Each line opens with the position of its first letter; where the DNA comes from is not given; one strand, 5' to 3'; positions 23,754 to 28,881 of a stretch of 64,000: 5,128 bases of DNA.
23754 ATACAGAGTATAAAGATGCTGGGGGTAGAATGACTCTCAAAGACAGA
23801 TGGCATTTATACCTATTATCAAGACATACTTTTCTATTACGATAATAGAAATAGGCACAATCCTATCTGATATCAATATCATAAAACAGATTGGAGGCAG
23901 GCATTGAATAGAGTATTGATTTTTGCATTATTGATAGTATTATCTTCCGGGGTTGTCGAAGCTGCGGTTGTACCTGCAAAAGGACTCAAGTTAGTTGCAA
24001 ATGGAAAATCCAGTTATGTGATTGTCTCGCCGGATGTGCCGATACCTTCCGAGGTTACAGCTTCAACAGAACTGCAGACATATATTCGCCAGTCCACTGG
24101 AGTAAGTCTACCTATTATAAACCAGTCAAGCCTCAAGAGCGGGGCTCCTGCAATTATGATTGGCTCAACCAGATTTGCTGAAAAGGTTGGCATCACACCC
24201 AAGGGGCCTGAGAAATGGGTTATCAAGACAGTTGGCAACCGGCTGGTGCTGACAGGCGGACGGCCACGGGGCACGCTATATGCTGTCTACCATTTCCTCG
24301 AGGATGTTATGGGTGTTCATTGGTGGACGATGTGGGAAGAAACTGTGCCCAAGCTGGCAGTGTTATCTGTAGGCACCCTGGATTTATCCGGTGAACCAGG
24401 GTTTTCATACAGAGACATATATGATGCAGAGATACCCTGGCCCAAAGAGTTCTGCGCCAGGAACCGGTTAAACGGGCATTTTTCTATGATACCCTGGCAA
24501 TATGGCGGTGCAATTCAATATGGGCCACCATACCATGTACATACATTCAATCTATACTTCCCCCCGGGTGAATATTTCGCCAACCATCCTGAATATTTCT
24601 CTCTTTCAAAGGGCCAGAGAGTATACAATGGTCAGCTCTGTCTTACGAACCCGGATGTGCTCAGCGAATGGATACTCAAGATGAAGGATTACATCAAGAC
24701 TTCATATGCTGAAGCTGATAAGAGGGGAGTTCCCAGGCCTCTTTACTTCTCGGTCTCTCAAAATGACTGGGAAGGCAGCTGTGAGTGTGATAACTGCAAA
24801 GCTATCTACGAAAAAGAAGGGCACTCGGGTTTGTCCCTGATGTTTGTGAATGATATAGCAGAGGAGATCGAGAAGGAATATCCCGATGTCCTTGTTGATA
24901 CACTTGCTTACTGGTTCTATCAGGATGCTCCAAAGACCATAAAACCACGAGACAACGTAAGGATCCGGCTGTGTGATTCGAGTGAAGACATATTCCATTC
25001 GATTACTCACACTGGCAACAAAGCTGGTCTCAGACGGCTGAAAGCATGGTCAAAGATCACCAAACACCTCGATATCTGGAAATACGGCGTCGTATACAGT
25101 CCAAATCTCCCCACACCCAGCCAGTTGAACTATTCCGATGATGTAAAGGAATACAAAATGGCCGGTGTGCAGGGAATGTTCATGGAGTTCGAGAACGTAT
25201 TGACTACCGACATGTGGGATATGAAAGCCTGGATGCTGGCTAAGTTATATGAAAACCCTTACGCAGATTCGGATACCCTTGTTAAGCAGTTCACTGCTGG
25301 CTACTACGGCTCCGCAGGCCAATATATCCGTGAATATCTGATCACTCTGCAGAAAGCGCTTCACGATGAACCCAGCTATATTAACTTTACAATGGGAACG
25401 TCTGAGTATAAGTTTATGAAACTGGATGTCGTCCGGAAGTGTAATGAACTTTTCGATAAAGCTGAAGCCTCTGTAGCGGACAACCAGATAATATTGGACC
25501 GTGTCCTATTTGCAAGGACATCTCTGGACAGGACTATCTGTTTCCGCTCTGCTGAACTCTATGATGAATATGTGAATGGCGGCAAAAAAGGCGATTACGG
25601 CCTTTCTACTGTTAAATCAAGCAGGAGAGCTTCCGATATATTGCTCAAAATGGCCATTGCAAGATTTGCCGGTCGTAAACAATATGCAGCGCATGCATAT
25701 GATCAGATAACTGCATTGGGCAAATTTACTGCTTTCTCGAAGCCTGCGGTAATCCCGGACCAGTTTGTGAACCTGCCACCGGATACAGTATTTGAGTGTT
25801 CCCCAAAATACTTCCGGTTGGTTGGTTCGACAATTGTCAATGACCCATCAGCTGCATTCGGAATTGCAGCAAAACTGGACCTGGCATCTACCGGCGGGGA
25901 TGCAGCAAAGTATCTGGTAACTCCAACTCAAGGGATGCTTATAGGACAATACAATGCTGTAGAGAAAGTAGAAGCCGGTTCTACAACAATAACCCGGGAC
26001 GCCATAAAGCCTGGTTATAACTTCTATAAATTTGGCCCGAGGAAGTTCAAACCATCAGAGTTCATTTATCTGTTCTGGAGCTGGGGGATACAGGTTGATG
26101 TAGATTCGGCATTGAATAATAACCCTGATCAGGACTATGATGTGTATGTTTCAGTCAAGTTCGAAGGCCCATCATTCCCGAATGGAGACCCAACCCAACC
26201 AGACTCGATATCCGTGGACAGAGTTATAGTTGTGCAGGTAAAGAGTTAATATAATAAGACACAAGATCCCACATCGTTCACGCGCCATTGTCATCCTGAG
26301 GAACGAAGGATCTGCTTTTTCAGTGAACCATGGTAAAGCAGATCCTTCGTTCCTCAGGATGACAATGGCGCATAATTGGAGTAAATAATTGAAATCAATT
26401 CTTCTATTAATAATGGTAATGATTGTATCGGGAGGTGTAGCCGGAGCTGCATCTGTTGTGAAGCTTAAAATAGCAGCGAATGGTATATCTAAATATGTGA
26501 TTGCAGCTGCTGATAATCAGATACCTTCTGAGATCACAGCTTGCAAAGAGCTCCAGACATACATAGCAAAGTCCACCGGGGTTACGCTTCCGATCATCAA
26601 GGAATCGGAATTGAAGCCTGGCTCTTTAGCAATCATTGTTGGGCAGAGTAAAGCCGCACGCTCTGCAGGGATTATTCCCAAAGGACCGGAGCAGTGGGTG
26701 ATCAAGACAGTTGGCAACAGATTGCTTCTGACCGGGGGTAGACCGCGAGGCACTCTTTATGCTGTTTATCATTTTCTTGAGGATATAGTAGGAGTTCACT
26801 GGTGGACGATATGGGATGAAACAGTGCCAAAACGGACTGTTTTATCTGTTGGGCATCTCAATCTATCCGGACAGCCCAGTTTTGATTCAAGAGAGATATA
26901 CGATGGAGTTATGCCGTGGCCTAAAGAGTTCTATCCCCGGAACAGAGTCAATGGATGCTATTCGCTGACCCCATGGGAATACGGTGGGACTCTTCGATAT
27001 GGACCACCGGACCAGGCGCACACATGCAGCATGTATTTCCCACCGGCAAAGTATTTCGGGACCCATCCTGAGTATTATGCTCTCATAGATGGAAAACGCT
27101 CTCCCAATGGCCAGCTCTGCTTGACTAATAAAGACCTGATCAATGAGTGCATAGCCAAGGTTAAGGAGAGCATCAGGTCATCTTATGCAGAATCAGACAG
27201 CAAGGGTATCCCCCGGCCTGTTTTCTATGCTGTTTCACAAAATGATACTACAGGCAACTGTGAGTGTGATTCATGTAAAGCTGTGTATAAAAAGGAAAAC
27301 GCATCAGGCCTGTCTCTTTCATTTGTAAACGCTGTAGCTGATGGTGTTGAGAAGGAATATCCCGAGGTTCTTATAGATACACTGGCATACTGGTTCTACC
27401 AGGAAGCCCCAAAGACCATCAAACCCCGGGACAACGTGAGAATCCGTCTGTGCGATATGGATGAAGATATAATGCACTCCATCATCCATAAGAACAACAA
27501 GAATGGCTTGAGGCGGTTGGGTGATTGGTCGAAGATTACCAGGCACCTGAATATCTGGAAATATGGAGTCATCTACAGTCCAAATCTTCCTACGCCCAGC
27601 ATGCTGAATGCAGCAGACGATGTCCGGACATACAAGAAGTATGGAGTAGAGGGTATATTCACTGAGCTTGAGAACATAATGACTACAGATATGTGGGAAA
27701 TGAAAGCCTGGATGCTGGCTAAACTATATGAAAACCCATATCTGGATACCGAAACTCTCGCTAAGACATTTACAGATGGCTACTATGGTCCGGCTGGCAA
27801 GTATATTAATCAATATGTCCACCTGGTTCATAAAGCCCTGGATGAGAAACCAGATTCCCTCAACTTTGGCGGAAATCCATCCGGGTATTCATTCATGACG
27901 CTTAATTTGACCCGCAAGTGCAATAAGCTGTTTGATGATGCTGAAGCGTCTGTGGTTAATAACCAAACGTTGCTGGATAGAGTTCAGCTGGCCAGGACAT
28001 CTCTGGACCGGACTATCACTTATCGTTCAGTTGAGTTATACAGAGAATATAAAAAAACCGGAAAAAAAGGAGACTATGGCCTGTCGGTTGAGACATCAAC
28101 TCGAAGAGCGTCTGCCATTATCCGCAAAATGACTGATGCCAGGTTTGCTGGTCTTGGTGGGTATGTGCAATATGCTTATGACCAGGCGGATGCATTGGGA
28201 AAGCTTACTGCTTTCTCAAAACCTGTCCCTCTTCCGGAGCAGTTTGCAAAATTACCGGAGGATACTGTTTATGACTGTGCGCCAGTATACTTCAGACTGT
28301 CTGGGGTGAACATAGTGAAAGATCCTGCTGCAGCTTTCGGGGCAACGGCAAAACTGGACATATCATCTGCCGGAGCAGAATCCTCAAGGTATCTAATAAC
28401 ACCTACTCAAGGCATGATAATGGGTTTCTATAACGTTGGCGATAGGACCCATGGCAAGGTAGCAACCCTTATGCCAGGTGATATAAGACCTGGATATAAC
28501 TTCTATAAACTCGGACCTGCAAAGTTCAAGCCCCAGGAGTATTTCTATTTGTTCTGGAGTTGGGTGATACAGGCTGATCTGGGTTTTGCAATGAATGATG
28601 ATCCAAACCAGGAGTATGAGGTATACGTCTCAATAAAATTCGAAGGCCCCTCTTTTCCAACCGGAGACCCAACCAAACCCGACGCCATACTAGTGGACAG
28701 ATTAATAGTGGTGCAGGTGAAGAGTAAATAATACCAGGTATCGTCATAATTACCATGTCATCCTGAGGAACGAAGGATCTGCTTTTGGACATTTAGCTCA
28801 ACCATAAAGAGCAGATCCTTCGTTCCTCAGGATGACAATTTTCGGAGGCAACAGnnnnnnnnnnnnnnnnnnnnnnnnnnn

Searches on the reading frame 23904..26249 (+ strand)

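Call 3: search_protein_families(library=pfam, proteins=[window:23904-26249:+], max_evalue=0.01)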
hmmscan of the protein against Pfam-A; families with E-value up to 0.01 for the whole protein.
window:23904-26249:+ (781 aa): 2 families
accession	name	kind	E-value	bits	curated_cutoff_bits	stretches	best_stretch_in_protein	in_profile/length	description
PF16126.11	DUF4838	-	3e-77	260.4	26.6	1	140-479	1-324/325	Domain of unknown function (DUF4838)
PF03648.19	Glyco_hydro_67N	-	0.0017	19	24.3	1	48-131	31-120/120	Glycosyl hydrolase family 67 N-terminus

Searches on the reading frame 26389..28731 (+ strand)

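Call 3: search_protein_families(library=pfam, proteins=[window:26389-28731:+], max_evalue=0.01)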
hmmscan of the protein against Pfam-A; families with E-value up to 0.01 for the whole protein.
window:26389-28731:+ (780 aa): 2 families
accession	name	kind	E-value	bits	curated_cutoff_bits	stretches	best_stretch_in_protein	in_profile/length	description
PF16126.11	DUF4838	-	1.6e-76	257.9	26.6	1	138-477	1-324/325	Domain of unknown function (DUF4838)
PF03648.19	Glyco_hydro_67N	-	0.0018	19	24.3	1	44-129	30-120/120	Glycosyl hydrolase family 67 N-terminus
